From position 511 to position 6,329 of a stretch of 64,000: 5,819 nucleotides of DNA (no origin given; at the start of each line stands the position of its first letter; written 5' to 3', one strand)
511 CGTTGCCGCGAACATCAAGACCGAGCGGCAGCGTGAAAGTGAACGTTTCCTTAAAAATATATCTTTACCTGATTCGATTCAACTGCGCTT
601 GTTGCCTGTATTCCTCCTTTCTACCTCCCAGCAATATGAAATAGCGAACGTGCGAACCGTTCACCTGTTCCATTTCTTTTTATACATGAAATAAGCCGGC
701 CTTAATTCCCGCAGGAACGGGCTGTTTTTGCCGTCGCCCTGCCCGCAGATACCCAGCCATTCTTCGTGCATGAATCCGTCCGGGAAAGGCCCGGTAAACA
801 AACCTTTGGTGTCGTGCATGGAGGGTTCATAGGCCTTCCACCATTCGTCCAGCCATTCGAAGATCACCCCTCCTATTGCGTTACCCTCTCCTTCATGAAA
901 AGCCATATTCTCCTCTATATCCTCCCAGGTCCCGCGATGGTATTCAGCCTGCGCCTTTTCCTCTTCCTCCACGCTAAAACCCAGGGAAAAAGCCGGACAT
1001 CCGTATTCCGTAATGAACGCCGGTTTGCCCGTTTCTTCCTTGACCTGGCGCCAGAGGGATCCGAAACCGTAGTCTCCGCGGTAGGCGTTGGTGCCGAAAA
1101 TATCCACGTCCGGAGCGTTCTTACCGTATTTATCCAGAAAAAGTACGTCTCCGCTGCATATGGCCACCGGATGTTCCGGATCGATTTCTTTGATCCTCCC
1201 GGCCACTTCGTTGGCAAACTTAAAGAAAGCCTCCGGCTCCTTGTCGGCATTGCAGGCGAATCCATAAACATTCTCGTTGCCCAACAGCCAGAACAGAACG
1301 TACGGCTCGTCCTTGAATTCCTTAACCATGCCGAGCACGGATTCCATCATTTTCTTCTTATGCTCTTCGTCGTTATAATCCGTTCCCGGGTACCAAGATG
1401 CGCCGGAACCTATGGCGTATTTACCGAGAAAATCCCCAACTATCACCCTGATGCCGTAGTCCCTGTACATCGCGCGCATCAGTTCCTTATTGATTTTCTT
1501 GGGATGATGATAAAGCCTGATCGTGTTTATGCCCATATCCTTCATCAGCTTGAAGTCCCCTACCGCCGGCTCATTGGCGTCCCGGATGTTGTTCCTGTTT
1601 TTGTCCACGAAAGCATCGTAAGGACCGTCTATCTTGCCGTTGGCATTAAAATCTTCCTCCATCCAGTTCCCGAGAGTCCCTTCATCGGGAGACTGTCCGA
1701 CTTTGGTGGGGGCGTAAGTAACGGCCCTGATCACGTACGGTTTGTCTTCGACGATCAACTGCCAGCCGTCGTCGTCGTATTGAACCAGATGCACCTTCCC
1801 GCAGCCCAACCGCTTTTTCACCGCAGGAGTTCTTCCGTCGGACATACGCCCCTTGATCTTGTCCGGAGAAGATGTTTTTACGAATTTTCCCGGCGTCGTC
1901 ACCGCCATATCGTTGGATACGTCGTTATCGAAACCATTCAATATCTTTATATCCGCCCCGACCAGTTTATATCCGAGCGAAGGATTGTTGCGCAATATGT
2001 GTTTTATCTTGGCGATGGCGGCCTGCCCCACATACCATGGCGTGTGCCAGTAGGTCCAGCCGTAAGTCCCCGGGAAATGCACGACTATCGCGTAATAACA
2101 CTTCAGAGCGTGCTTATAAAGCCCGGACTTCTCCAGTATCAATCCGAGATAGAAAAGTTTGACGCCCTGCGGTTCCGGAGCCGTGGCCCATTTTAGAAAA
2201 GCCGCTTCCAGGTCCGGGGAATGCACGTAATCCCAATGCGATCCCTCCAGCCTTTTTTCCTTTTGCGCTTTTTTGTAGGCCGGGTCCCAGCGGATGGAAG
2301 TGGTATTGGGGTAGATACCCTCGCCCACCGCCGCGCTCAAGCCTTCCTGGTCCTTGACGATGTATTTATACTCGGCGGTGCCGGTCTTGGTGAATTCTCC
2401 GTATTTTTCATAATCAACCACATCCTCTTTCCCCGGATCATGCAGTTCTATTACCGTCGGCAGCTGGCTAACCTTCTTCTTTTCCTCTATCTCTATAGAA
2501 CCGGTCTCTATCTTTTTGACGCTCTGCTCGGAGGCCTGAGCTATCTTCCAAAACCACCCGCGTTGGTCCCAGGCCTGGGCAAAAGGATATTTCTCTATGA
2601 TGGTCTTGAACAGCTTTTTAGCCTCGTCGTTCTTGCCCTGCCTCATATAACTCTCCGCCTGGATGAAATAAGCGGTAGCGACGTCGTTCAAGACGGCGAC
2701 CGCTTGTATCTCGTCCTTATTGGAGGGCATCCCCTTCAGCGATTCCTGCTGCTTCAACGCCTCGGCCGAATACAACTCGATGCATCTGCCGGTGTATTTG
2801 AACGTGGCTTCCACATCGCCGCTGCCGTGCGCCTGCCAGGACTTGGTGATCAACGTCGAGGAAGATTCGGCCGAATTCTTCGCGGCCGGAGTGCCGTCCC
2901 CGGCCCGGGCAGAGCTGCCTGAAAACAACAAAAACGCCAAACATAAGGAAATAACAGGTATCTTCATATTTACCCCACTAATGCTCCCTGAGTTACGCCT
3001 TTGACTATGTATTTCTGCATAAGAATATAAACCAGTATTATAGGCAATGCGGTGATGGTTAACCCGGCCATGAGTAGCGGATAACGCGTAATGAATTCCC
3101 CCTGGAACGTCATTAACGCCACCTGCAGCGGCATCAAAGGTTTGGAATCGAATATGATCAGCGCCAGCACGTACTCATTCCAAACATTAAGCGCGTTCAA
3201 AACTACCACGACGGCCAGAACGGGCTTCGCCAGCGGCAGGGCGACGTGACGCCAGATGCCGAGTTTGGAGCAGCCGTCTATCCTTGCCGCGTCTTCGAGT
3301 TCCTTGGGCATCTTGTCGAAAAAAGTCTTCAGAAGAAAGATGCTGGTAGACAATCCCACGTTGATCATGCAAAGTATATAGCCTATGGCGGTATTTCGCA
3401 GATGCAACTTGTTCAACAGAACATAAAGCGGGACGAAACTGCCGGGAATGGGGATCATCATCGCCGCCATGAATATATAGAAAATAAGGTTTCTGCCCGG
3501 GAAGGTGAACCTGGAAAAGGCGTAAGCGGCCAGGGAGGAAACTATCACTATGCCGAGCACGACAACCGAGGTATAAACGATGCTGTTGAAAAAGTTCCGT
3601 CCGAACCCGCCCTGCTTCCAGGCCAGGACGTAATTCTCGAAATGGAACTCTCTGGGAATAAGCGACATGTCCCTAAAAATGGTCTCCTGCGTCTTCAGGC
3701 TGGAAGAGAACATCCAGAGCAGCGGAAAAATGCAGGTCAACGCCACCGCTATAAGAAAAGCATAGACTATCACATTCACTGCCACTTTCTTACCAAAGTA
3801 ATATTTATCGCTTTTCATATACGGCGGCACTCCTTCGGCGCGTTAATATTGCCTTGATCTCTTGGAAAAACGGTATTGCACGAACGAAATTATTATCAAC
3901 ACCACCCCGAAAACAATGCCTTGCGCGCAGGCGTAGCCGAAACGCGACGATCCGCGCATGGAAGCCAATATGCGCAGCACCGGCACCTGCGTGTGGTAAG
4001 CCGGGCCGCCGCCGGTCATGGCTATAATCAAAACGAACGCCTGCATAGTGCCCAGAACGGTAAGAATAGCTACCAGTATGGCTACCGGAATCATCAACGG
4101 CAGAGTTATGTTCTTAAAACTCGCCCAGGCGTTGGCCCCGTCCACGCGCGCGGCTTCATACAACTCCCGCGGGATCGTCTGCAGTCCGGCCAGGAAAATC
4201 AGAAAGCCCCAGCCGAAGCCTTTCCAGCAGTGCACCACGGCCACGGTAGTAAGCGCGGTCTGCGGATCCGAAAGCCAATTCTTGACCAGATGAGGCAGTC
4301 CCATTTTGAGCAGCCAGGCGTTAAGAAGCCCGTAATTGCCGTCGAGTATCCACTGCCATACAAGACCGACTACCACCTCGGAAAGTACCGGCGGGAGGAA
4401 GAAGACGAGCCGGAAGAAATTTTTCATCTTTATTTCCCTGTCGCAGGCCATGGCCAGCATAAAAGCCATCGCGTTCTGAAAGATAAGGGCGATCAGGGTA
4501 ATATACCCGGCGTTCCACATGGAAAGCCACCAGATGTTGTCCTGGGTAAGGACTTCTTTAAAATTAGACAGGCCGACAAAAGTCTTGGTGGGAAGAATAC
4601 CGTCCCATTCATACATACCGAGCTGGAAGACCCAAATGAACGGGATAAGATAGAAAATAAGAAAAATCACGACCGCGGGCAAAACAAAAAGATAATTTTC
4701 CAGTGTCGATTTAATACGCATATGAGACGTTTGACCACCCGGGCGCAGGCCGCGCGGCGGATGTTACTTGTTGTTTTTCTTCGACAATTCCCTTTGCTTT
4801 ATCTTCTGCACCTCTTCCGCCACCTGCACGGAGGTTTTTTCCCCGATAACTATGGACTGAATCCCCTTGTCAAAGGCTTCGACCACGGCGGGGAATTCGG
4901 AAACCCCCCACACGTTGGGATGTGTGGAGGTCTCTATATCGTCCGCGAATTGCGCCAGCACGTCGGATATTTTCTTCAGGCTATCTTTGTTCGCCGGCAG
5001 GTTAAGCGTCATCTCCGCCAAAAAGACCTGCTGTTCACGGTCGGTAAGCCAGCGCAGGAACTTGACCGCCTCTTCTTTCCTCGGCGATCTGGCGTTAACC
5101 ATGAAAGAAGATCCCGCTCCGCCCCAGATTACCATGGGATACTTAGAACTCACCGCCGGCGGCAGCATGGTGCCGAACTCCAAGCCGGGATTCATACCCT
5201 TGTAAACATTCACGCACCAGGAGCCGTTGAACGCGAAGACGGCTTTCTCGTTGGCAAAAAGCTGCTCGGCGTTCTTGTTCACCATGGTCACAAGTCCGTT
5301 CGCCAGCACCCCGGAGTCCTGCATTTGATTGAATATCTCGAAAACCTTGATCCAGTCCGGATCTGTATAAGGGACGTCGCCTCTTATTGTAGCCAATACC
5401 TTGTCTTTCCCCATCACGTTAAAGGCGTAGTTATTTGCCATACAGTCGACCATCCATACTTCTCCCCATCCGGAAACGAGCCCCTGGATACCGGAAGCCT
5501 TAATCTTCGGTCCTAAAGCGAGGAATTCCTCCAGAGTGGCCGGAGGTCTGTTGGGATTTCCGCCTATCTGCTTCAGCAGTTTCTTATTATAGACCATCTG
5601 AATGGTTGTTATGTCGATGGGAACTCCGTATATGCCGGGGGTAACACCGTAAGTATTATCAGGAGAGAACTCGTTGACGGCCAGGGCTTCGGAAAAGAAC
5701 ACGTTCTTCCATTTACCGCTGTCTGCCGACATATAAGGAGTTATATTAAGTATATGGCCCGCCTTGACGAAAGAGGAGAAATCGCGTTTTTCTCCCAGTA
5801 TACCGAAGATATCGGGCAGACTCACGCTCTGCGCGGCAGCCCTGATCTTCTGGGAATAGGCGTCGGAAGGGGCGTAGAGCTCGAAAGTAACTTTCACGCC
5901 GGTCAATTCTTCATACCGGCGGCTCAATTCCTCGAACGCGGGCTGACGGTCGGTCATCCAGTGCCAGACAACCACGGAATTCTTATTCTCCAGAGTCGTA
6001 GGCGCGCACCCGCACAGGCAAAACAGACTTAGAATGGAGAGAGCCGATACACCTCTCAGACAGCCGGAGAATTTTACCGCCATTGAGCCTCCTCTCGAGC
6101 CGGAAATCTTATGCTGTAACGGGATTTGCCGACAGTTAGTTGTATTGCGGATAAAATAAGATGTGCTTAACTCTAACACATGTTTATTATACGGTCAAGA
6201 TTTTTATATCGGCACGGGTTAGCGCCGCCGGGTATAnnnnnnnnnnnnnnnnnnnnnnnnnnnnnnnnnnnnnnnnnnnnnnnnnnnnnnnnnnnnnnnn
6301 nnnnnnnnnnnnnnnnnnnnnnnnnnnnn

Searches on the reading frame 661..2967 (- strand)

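Call 60: search_protein_families(library=pfam, proteins=[window:661-2967:-], max_evalue=0.0001)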
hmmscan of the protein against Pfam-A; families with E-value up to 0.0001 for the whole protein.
window:661-2967:- (768 aa): 6 families
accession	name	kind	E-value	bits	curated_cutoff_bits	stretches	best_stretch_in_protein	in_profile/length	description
PF02836.23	Glyco_hydro_2_C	-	6.5e-11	42.4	21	1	469-670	39-226/302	Glycosyl hydrolases family 2, TIM barrel domain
PF13174.12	TPR_6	-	7.4e-08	33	26.3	1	99-128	2-31/33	Tetratricopeptide repeat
PF07719.23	TPR_2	-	4.5e-07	29.9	27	0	97-128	1-32/34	Tetratricopeptide repeat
PF00515.34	TPR_1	-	5.8e-06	26.3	27.8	0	97-128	1-32/34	Tetratricopeptide repeat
PF13428.12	TPR_14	-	6.6e-05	23.7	23.5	0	99-133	3-38/44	Tetratricopeptide repeat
PF03198.20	Glyco_hydro_72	-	9.4e-05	22.3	25.9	0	468-658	56-250/314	Glucanosyltransferase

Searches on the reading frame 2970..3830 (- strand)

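Call 60: search_protein_families(library=pfam, proteins=[window:2970-3830:-], max_evalue=0.0001)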
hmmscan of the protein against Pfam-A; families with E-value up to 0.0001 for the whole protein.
window:2970-3830:- (286 aa): 1 family
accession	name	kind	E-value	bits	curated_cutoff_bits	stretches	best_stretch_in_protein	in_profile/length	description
PF00528.27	BPD_transp_1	-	4.2e-19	69.4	26.4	1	95-280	2-183/184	Binding-protein-dependent transport system inner membrane component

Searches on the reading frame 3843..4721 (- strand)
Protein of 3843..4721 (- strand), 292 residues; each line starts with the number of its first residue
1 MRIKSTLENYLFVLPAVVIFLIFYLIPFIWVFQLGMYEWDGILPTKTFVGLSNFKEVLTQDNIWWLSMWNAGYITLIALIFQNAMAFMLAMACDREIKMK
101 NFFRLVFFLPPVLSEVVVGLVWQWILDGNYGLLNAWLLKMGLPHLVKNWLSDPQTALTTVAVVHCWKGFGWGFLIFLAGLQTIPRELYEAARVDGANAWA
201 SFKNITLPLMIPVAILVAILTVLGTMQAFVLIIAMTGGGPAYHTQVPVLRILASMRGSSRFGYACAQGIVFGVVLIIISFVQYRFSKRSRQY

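Call 60: search_protein_families(library=pfam, proteins=[window:3843-4721:-], max_evalue=0.0001)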
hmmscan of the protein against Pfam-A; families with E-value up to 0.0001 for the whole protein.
window:3843-4721:- (292 aa): 1 family
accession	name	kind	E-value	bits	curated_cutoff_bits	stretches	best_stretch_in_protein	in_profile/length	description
PF00528.27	BPD_transp_1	-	1.4e-17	64.4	26.4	1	93-290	10-183/184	Binding-protein-dependent transport system inner membrane component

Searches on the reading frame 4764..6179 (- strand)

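Call 60: search_protein_families(library=pfam, proteins=[window:4764-6179:-], max_evalue=0.0001)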
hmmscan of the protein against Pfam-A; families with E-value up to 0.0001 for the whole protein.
window:4764-6179:- (471 aa): 2 families
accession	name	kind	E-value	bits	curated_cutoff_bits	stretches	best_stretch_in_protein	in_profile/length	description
PF13416.11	SBP_bac_8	-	2.2e-33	116.7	27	1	87-402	4-267/279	Bacterial extracellular solute-binding protein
PF01547.30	SBP_bac_1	-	8.7e-31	108.5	26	1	77-384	6-306/307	Bacterial extracellular solute-binding protein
